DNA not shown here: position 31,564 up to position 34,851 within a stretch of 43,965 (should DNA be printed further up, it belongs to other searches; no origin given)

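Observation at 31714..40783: Translationally coupled SNF2 helicase / PglX-like adenine methyltransferase / UvrD-like helicase operon that fits no named defence system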

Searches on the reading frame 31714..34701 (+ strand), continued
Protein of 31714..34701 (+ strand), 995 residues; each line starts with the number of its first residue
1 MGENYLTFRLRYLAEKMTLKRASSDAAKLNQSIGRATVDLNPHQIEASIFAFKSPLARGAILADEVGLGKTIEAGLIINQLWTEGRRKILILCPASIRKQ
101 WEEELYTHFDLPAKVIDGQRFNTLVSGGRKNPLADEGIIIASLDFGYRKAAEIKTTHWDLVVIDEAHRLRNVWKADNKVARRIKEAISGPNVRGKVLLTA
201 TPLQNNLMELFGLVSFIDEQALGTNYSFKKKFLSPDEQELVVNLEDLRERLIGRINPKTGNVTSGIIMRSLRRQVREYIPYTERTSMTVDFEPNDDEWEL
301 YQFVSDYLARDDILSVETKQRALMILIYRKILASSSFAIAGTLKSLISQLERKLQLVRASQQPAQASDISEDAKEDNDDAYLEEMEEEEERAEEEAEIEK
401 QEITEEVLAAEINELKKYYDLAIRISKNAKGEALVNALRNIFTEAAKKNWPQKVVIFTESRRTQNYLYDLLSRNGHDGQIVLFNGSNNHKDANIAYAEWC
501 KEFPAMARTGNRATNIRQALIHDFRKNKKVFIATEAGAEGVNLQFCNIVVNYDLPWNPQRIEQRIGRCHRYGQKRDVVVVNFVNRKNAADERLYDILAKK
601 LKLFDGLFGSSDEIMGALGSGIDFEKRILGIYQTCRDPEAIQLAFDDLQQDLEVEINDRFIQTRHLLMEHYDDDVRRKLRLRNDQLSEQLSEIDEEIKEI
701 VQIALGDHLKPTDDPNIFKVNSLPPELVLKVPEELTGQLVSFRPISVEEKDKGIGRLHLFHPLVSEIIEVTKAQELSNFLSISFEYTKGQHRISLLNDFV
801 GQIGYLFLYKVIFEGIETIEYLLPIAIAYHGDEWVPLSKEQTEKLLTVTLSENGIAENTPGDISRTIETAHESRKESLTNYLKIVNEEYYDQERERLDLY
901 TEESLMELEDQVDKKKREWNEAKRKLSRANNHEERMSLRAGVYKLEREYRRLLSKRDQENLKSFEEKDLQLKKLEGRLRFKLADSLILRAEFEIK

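Call 37: search_protein_families(library=padloc, proteins=[L096:12923-16267:+, L096:16260-19475:+, L122:12930-15953:+, L122:15969-19259:+, L138:13926-17477:+, L138:17477-20857:+, L159:12910-16008:+, L159:16010-17806:+, L159:17748-19535:+, L159:19535-22285:+], max_evalue=0.00001)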
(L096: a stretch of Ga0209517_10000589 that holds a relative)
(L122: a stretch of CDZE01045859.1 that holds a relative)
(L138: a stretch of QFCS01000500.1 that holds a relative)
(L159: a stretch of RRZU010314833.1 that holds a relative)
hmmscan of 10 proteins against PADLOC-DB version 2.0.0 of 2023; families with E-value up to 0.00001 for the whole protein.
L096:12923-16267:+ (1114 aa): 20 families
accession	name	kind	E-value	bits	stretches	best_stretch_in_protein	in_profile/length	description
PDLC03646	MTase_III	-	2.7e-194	645.9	2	14-603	4-603/1057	Type III methyltransferase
PDLC03638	MTase_III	-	2.8e-73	245.5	2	298-600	200-508/816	Type III methyltransferase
PDLC03644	MTase_III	-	6.7e-60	201.4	1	470-925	34-421/542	Type III methyltransferase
PDLC03634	MTase_III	-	6.8e-59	198.3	2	519-882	168-443/621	Type III methyltransferase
PDLC03641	MTase_III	-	7.3e-45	151.7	2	516-885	176-448/657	Type III methyltransferase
PDLC03636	MTase_III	-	1.5e-40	137.5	2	464-604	36-177/575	Type III methyltransferase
PDLC03640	MTase_III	-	1.7e-36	123.8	2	729-899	274-447/654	Type III methyltransferase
PDLC03635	MTase_III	-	9.2e-36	121.8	1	479-900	223-577/708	Type III methyltransferase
PDLC03642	MTase_III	-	3.9e-33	112.9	2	476-605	84-221/528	Type III methyltransferase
PDLC03637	MTase_III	-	1.6e-31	107.5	2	769-883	333-453/513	Type III methyltransferase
PDLC03278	MTase_II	-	6.5e-27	93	2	484-608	8-128/390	Type II methyltransferase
PDLC03639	MTase_III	-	6.2e-22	75.7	2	479-603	92-224/639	Type III methyltransferase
PDLC03354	MTase_II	-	1.8e-17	61.5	1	474-604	60-210/425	Type II methyltransferase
PDLC03645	MTase_III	-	3.6e-17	59.7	1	478-595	143-268/709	Type III methyltransferase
PDLC03643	MTase_III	-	8.7e-15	52.8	1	818-885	201-268/465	Type III methyltransferase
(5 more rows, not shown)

L096:16260-19475:+ (1071 aa): 2 families
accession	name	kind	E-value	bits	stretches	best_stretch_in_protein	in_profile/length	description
PDLC03654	REase_III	-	4.9e-189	628.6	2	308-1028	375-1094/1154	Type III restriction enzyme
PDLC03651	REase_III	-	1.2e-07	28.2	0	219-375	152-307/873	Type III restriction enzyme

L122:12930-15953:+ (1007 aa): 35 families (the best 25 are shown)
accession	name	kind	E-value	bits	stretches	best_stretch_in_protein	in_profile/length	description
PDLC03646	MTase_III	-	3.6e-190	632.3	1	4-993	3-1036/1057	Type III methyltransferase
PDLC03638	MTase_III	-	1e-81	273.5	1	90-918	44-793/816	Type III methyltransferase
PDLC03635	MTase_III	-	4.8e-72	241.7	1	445-841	215-609/708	Type III methyltransferase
PDLC03636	MTase_III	-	1.3e-58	197.2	1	442-844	40-449/575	Type III methyltransferase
PDLC03644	MTase_III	-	1.7e-36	124.1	2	416-598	17-207/542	Type III methyltransferase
PDLC03634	MTase_III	-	6.7e-30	102.5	2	447-495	93-140/621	Type III methyltransferase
PDLC03641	MTase_III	-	2.3e-23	80.6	2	447-492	103-148/657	Type III methyltransferase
PDLC03640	MTase_III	-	1.8e-21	74.2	2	448-495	43-90/654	Type III methyltransferase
PDLC03371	MTase_II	-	1.9e-20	71.5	1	706-807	166-255/260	Type II methyltransferase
PDLC03299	MTase_II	-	1.6e-19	68.5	1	746-807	199-260/296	Type II methyltransferase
PDLC03642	MTase_III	-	3.6e-18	63.5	1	442-597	77-236/528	Type III methyltransferase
PDLC03300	MTase_II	-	1.4e-16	58.5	1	745-807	217-279/302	Type II methyltransferase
PDLC03639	MTase_III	-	1.3e-15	54.8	1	448-620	87-256/639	Type III methyltransferase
PDLC03354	MTase_II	-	5e-15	53.4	1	434-554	56-185/425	Type II methyltransferase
PDLC03216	MTase_II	-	1.9e-14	51.4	1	734-813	185-264/364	Type II methyltransferase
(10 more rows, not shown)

L122:15969-19259:+ (1096 aa): 1 family
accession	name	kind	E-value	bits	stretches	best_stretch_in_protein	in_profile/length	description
PDLC03654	REase_III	-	2.8e-201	669.1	2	317-1090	377-1129/1154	Type III restriction enzyme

L138:13926-17477:+ (1183 aa): 22 families
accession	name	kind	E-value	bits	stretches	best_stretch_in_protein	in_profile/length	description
PDLC03646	MTase_III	-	0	1180.1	2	75-702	1-627/1057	Type III methyltransferase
PDLC03638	MTase_III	-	2.3e-78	262.4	2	371-689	205-531/816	Type III methyltransferase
PDLC03644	MTase_III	-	1.1e-60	203.9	1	531-968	33-400/542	Type III methyltransferase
PDLC03634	MTase_III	-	1.1e-57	194.3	2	587-948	168-443/621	Type III methyltransferase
PDLC03641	MTase_III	-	4.2e-47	159.1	2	582-951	174-448/657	Type III methyltransferase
PDLC03636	MTase_III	-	1.8e-46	157.1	2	536-673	40-178/575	Type III methyltransferase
PDLC03635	MTase_III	-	1.8e-43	147.3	2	540-673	216-354/708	Type III methyltransferase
PDLC03640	MTase_III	-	2.1e-42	143.3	3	796-965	278-447/654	Type III methyltransferase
PDLC03637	MTase_III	-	3.1e-36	123.1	2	545-670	124-265/513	Type III methyltransferase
PDLC03642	MTase_III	-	4.1e-27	93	2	541-671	81-219/528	Type III methyltransferase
PDLC03278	MTase_II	-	4e-22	77.2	2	552-677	8-130/390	Type II methyltransferase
PDLC03639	MTase_III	-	4.2e-21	72.9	2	536-669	81-222/639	Type III methyltransferase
PDLC03354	MTase_II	-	3.8e-17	60.4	1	544-671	62-209/425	Type II methyltransferase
PDLC03300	MTase_II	-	8.5e-16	55.9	1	590-673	84-167/302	Type II methyltransferase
PDLC03643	MTase_III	-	1e-15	55.8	2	883-948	200-265/465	Type III methyltransferase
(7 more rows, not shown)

L138:17477-20857:+ (1126 aa): 1 family
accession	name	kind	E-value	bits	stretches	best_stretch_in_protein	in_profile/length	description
PDLC03654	REase_III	-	0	1625.4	1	4-1123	5-1125/1154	Type III restriction enzyme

L159:12910-16008:+ (1032 aa): 7 families
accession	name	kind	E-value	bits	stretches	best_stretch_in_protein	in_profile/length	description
PDLC02208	Ppl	-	2.2e-22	77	1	907-1029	772-890/894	-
PDLC04135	mad3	-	9e-13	46.5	1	369-996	18-346/374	mads_3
PDLC02980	AriA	-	1.3e-09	36.4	1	906-975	232-302/304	-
PDLC04164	AriA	-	5.6e-09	33.9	1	906-977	166-237/253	-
PDLC04182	HEC-01A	-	8.5e-07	26.3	0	918-984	289-359/406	-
PDLC02982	AriAB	-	7.8e-06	22.8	0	908-977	215-283/570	-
PDLC04678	PDC-M49A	-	9.6e-06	22.1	0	912-988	549-625/681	-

L159:16010-17806:+ (598 aa): 2 families
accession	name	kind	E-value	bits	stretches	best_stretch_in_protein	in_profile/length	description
PDLC02357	AbiU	-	1.4e-30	105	1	83-494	83-479/537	AbiU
PDLC02207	MzaE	-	8.5e-13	45.7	1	233-336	237-338/598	-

L159:17748-19535:+ (595 aa): 43 families (the best 25 are shown)
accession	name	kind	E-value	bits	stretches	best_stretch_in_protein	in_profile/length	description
PDLC03636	MTase_III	-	3.9e-204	677.6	1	24-566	2-570/575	Type III methyltransferase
PDLC03644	MTase_III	-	7e-96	320.1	1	31-434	4-429/542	Type III methyltransferase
PDLC03635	MTase_III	-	1.3e-70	237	1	60-428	210-602/708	Type III methyltransferase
PDLC03634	MTase_III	-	9.7e-68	227.5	2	112-390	167-449/621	Type III methyltransferase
PDLC03641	MTase_III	-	1.1e-60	203.9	2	114-372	180-427/657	Type III methyltransferase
PDLC03638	MTase_III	-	5.5e-57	191.7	1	64-426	376-712/816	Type III methyltransferase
PDLC03640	MTase_III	-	2.4e-42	143.1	3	109-195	106-199/654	Type III methyltransferase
PDLC03642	MTase_III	-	3.3e-42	142.9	1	61-373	74-379/528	Type III methyltransferase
PDLC03637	MTase_III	-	2.8e-40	136.4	1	28-371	84-433/513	Type III methyltransferase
PDLC03354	MTase_II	-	1.5e-37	127.7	1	23-388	19-373/425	Type II methyltransferase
PDLC03300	MTase_II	-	6.3e-32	108.8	2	106-204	76-171/302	Type II methyltransferase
PDLC03639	MTase_III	-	1.3e-28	97.8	1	24-263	43-282/639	Type III methyltransferase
PDLC03646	MTase_III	-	7.6e-28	94.8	1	67-194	470-595/1057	Type III methyltransferase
PDLC03633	MTase_III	-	9.2e-26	88.7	2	335-390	291-346/616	Type III methyltransferase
PDLC03299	MTase_II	-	1.6e-25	88.2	2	67-202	13-143/296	Type II methyltransferase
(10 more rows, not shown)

L159:19535-22285:+ (916 aa): 6 families
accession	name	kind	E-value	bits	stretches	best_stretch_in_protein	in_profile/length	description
PDLC03648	REase_III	-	3.1e-212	705.1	1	85-907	2-857/871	Type III restriction enzyme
PDLC03647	REase_III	-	2.4e-13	47.2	1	376-453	501-581/989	Type III restriction enzyme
PDLC03649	REase_III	-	4.7e-09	32.7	0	369-427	482-540/973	Type III restriction enzyme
PDLC03650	REase_III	-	2.8e-08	30.6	1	201-430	224-426/898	Type III restriction enzyme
PDLC03651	REase_III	-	1.9e-07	27.5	0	372-424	399-456/873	Type III restriction enzyme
PDLC03653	REase_III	-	2.1e-07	27.5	1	203-446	261-490/883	Type III restriction enzyme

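Call 64: find_encoding_contigs(protein=P0245, flank=10000, max_places=1)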
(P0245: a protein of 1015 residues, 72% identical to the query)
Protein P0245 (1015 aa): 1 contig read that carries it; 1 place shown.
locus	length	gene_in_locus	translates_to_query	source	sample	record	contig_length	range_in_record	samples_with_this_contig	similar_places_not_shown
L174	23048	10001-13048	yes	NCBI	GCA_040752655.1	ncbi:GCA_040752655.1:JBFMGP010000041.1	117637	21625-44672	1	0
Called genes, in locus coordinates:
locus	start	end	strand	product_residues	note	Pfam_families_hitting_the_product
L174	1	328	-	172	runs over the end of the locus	PF02915:Rubrerythrin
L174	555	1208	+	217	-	PF00440:TetR_N, PF08359:TetR_C_4, PF17932:TetR_C_24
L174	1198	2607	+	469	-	PF25954:Beta-barrel_RND_2 (faint)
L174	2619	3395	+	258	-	PF25919:BSH_CusB (faint), PF25917:BSH_RND (weak), PF25973:BSH_CzcB (weak), PF25984:BSH_YknX (weak), PF25990:Beta-barrel_YknX, PF25954:Beta-barrel_RND_2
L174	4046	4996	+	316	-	PF00005:ABC_tran, PF13304:AAA_21 (weak)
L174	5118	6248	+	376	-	PF12679:ABC2_membrane_2, PF12698:ABC2_membrane_3, PF01061:ABC2_membrane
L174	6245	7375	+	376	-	PF12679:ABC2_membrane_2, PF12698:ABC2_membrane_3, PF01061:ABC2_membrane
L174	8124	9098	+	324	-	PF00005:ABC_tran, PF13304:AAA_21 (weak), PF13732:DrrA1-3_C (weak)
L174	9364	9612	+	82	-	-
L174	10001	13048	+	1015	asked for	PF00176:SNF2-rel_dom, PF00270:DEAD (faint), PF04851:ResIII, PF00271:Helicase_C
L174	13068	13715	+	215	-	PF12686:DUF3800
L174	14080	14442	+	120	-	PF20582:UPF0758_N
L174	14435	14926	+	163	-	-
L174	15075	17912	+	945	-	PF02384:N6_Mtase, PF20473:MmeI_Mtase (weak), PF07669:Eco57I, PF22837:M_Eco57I_C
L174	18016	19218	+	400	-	PF04326:SLFN_AlbA_2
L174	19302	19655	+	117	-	PF14338:Mrr_N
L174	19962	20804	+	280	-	PF01420:Methylase_S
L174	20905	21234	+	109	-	PF01909:NTP_transf_2, PF18765:Polbeta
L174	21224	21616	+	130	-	PF05168:HEPN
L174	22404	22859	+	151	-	-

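Call 67: predict_structure(alignment_id=A2)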
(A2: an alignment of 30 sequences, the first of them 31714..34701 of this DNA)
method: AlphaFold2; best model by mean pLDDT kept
length: 995 residues; sequences in the alignment: 30
mean_pLDDT: 76.7   pTM: 0.65
mean pLDDT of the five models: 76.7, 76.0, 73.1, 69.1, 68.2
residues with pLDDT >= 90: 145; 70-90: 592; 50-70: 174; < 50: 84
segments of 3 or more residues with pLDDT < 50: 1-5, 65-67, 272-280, 315-318, 362-401, 607-620, 669-672
pLDDT, mean of each block of 10 residues (from residue 1): 58 90 78 72 63 73 60 83 86 81 82 85 84 89 88 89 82 76 80 75 64 85 87 72 77 65 61 44 75 82 74 54 68 64 76 72 38 34 36 36 69 85 77 90 89 86 84 89 74 86 70 76 89 71 78 72 67 72 79 77 54 44 66 68 79 68 53 58 77 88 88 89 85 84 80 83 89 81 81 83 91 89 92 89 89 78 84 91 86 86 89 92 88 86 91 91 89 81 89 90
secondary structure, 60 per line:
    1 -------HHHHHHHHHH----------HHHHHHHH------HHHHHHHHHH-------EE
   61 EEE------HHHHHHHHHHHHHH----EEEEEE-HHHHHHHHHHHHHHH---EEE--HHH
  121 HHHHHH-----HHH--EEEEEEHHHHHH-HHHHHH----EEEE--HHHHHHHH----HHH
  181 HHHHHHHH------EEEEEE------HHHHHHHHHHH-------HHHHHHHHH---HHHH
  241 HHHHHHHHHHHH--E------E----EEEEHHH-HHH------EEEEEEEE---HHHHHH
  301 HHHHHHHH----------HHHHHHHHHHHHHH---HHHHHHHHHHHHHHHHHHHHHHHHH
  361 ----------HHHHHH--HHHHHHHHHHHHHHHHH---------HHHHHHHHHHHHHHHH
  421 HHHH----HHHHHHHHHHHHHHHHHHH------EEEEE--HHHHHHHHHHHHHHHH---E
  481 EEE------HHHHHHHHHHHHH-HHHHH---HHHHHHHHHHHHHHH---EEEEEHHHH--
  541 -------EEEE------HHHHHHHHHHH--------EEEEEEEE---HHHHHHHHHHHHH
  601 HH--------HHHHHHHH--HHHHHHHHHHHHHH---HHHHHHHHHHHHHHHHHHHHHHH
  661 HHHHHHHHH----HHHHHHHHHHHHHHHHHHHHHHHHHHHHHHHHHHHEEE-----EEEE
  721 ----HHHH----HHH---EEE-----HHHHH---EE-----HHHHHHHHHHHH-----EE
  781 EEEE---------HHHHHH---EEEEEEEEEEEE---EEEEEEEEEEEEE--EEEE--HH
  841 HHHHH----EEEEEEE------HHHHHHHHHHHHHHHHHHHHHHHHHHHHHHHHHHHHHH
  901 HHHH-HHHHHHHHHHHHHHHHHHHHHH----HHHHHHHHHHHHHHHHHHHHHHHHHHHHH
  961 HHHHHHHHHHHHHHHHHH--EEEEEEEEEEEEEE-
elements in order (helices of 4 or more, strands of 3 or more residues): H8-17 H28-35 H42-51 E59-63 H70-83 E88-93 H95-109 E113-115 H118-126 E137-142 H143-148 H150-155 E160-163 H166-173 H178-188 E195-200 H207-217 H225-233 H237-252 E267-270 E284-291 H295-308 H319-332 H336-360 H371-376 H379-395 H405-424 H429-447 E454-458 H461-476 E480-483 H490-502 H504-508 H512-526 E530-534 H535-538 E548-551 H558-568 E577-584 H588-602 H611-618 H621-634 H638-669 H674-708 E709-711 E717-720 H725-728 E739-741 H747-751 H762-773 E779-784 H794-799 E803-814 E818-830 E833-836 H839-845 E850-856 H863-904 H906-927 H932-978 E981-994

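Call 71: fold_search(model_id=the predicted structure, library=pdb)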
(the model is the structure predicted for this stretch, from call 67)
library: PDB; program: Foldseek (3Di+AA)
matches with E <= 10: 1063; with E <= 0.001: 516
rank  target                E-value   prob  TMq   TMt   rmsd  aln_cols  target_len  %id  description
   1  8spg                  9.0e-27  1.00  0.38  0.44  15.5      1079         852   16  Crystal structure of N-terminally truncated Escherichia coli RapA in complex with MgADP (released 2024-07-03)
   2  8so8                  4.1e-26  1.00  0.37  0.41  16.1      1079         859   16  Crystal structure of an N-terminally truncated variant of Escherichia coli RapA (released 2024-07-03)
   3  6bog_A                3.3e-25  1.00  0.36  0.37  15.6      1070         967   16  Crystal structure of RapA, a Swi2/Snf2 protein that recycles RNA polymerase during transcription (released 2017-12-13)
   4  8t0l_F                7.2e-24  1.00  0.51  0.52  15.4      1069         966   16  E. coli Sw2/Snf2 ATPase RapA bound to both ADP-AlF3 and reconstituted E. coli RNA polymerase post-termination complex  (released 2025-04-02)
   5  9jo5_K                5.4e-19  1.00  0.39  0.60  11.0       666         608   19  Structure of isw1-nucleosome complex in ADP-B state (released 2025-04-09)
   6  9lj2_K                2.7e-18  1.00  0.35  0.55  10.3       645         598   19  Structure of isw1-nucleosome double-bound complex in ADP-ADP+ state (released 2025-04-09)
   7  9gd3_W                3.1e-18  1.00  0.35  0.40  24.9       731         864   18  Structure of a mononucleosome bound by one copy of Chd1 with the DBD on the exit-side DNA. (released 2024-09-18)
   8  9jao_C                4.1e-18  1.00  0.36  0.54   9.2       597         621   20  The structure of SMARCAD1 bound to the hexasome in the presence of ADP-BeFx (released 2025-04-30)
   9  9jnw_K                4.3e-18  1.00  0.34  0.53  11.3       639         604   20  Structure of isw1-nucleosome complex in ADP+ state (released 2025-04-09)
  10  9ca7_A                6.3e-18  1.00  0.36  0.47  29.5       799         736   17  Cryo-EM structure of human SRCAP-nucleosome complex in the fully-engaged state (composite structure) (released 2025-06-18)
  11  7tn2_W                6.9e-18  1.00  0.34  0.37  25.7       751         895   18  Composite model of a Chd1-nucleosome complex in the nucleotide-free state derived from 2.3A and 2.7A Cryo-EM maps (released 2022-03-02)
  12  9jnv_K                8.4e-18  1.00  0.33  0.53  11.2       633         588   19  Structure of isw1-nucleosome complex in ADP(S) state (released 2025-04-09)
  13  6ryr_W                8.8e-18  1.00  0.37  0.51   9.5       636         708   19  Nucleosome-CHD4 complex structure (single CHD4 copy) (released 2020-07-15)
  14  1z63_A                8.8e-18  1.00  0.23  0.45  20.1       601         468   20  Sulfolobus solfataricus SWI2/SNF2 ATPase core in complex with dsDNA (released 2005-05-17)
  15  9gd1_W                1.0e-17  1.00  0.35  0.40  26.8       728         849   18  Structure of Chd1 bound to a hexasome-nucleosome complex with a dyad-to-dyad distance of 103 bp. (released 2024-09-18)
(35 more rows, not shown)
